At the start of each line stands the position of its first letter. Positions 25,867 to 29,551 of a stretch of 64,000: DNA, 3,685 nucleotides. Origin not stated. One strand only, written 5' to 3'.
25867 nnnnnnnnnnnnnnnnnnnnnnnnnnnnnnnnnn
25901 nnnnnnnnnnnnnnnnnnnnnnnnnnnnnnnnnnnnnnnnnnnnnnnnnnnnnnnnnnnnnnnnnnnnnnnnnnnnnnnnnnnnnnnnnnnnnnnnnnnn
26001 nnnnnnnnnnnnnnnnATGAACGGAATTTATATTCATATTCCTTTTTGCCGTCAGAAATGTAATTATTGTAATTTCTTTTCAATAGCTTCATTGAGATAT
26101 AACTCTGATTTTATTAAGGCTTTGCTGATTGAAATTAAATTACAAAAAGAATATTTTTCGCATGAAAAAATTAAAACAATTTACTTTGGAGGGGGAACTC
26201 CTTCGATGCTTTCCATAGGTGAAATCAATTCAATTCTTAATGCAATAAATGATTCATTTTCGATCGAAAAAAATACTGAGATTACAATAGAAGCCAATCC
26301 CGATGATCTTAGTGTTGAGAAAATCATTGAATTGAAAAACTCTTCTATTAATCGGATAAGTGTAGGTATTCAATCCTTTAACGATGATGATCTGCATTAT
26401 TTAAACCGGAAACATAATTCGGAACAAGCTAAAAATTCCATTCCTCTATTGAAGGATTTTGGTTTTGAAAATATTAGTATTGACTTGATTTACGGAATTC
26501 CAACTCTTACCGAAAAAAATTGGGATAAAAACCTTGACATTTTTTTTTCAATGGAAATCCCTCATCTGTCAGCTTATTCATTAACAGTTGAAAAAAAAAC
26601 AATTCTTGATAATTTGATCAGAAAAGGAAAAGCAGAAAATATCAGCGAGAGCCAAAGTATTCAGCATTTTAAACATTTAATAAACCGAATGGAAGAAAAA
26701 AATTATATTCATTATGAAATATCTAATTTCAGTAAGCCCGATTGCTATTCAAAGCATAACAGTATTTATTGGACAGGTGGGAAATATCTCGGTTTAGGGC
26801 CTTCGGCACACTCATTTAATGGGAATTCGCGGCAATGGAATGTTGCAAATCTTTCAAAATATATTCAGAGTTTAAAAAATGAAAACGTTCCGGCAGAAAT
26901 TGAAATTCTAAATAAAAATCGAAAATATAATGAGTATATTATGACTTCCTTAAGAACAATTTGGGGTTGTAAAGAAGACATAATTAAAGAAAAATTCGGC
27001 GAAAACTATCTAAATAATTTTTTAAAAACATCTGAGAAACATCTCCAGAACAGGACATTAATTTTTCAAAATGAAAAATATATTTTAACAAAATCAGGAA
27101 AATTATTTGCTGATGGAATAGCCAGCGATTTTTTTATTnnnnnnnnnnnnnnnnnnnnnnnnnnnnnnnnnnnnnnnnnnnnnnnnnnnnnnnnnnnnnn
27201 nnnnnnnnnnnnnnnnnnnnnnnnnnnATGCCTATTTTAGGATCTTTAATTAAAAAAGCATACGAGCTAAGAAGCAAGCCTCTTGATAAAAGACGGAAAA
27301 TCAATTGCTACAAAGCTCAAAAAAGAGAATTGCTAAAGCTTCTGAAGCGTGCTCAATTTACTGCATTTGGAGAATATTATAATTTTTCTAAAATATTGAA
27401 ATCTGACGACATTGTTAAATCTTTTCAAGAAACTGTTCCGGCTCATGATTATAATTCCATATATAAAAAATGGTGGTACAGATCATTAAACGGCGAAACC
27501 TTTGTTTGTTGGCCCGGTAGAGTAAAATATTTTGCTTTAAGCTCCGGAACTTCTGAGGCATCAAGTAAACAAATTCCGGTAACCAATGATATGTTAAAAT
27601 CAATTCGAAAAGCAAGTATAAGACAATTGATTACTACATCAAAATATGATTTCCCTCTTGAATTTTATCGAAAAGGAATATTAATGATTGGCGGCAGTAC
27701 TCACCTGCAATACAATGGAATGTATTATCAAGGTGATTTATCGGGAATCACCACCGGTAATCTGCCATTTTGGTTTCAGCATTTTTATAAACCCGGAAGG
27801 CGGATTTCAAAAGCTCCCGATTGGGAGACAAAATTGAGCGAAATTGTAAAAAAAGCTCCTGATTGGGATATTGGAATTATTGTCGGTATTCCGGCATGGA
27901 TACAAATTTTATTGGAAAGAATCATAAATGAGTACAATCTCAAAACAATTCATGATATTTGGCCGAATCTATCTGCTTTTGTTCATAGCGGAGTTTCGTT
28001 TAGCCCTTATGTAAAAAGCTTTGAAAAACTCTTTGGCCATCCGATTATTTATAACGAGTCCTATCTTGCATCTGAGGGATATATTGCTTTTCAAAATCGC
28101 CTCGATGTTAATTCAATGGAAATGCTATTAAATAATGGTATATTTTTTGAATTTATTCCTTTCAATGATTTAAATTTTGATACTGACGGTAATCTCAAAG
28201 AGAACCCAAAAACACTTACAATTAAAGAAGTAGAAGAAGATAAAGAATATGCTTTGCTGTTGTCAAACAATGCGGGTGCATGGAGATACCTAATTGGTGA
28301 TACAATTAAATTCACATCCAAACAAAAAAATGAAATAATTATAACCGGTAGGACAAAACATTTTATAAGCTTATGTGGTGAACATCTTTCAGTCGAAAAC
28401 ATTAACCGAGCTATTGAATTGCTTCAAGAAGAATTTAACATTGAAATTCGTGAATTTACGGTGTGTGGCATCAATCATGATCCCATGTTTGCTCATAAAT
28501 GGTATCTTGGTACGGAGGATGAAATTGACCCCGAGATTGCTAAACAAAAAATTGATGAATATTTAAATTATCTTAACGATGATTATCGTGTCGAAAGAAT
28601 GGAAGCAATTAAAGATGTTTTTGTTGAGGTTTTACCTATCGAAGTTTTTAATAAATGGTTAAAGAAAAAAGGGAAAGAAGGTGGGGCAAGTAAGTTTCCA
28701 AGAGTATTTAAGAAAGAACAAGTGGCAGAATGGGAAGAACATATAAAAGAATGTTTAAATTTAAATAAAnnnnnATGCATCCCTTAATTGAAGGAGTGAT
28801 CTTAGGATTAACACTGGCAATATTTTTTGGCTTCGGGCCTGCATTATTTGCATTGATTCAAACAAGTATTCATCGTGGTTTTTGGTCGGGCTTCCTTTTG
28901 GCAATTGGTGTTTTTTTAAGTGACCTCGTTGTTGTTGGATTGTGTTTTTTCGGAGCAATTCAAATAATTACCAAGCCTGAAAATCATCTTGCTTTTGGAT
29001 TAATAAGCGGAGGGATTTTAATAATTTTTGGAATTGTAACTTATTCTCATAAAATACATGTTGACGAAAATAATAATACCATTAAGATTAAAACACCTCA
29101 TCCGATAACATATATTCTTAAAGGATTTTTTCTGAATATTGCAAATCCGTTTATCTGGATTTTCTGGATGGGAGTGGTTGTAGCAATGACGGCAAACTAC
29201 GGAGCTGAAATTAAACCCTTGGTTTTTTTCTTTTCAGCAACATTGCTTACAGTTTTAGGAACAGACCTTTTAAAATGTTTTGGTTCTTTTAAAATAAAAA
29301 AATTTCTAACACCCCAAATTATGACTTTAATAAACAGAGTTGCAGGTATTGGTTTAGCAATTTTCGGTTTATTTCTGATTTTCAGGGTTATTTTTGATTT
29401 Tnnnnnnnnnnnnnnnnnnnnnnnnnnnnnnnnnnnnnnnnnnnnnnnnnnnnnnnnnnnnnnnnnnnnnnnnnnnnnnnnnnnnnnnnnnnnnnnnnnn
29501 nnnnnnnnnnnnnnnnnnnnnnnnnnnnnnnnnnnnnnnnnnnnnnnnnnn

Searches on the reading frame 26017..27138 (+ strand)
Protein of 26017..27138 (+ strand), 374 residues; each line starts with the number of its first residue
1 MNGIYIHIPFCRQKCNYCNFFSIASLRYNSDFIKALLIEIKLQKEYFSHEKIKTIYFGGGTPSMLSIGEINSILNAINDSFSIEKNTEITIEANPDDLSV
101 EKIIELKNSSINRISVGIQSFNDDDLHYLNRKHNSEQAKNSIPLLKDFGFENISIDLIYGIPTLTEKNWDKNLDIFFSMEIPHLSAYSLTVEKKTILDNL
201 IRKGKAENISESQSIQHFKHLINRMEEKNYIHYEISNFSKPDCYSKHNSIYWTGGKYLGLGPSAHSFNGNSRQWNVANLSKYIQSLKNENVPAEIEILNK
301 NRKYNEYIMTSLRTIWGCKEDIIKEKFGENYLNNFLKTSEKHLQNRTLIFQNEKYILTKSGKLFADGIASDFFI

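Call 83: search_protein_families(library=pfam, proteins=[window:26017-27138:+], max_evalue=0.001)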
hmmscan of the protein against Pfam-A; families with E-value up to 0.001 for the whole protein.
window:26017-27138:+ (374 aa): 1 family
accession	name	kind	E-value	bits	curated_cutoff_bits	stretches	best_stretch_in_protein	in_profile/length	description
PF04055.27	Radical_SAM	-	2.7e-26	93.1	29.5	1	5-171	1-161/166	Radical SAM superfamily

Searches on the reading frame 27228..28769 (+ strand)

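Call 83: search_protein_families(library=pfam, proteins=[window:27228-28769:+], max_evalue=0.001)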
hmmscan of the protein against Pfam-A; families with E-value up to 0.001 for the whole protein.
window:27228-28769:+ (514 aa): 3 families
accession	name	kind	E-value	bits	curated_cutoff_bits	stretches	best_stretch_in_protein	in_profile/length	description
PF03321.19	GH3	-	1.6e-30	106.8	23.6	2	26-133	11-111/304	GH3 family N-terminal domain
PF23571.1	GH3_M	-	3e-16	59.7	23.6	1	299-366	2-64/75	GH3 family central domain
PF23572.1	GH3_C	-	4.2e-09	37.5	23.6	1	390-497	1-118/119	GH3 family C-terminal domain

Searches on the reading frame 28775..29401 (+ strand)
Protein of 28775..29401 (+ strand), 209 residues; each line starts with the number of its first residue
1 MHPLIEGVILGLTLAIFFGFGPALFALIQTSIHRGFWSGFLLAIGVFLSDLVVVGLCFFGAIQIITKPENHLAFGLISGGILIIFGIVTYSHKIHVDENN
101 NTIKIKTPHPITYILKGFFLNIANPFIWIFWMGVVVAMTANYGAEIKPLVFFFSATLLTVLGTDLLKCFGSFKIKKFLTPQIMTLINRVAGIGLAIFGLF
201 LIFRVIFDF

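Call 83: search_protein_families(library=pfam, proteins=[window:28775-29401:+], max_evalue=0.001)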
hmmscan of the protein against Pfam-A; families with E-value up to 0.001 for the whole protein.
window:28775-29401:+ (209 aa): 1 family
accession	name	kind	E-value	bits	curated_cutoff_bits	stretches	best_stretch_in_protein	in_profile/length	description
PF01810.24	LysE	-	7.4e-21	74.9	25.6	1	16-202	3-190/193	LysE type translocator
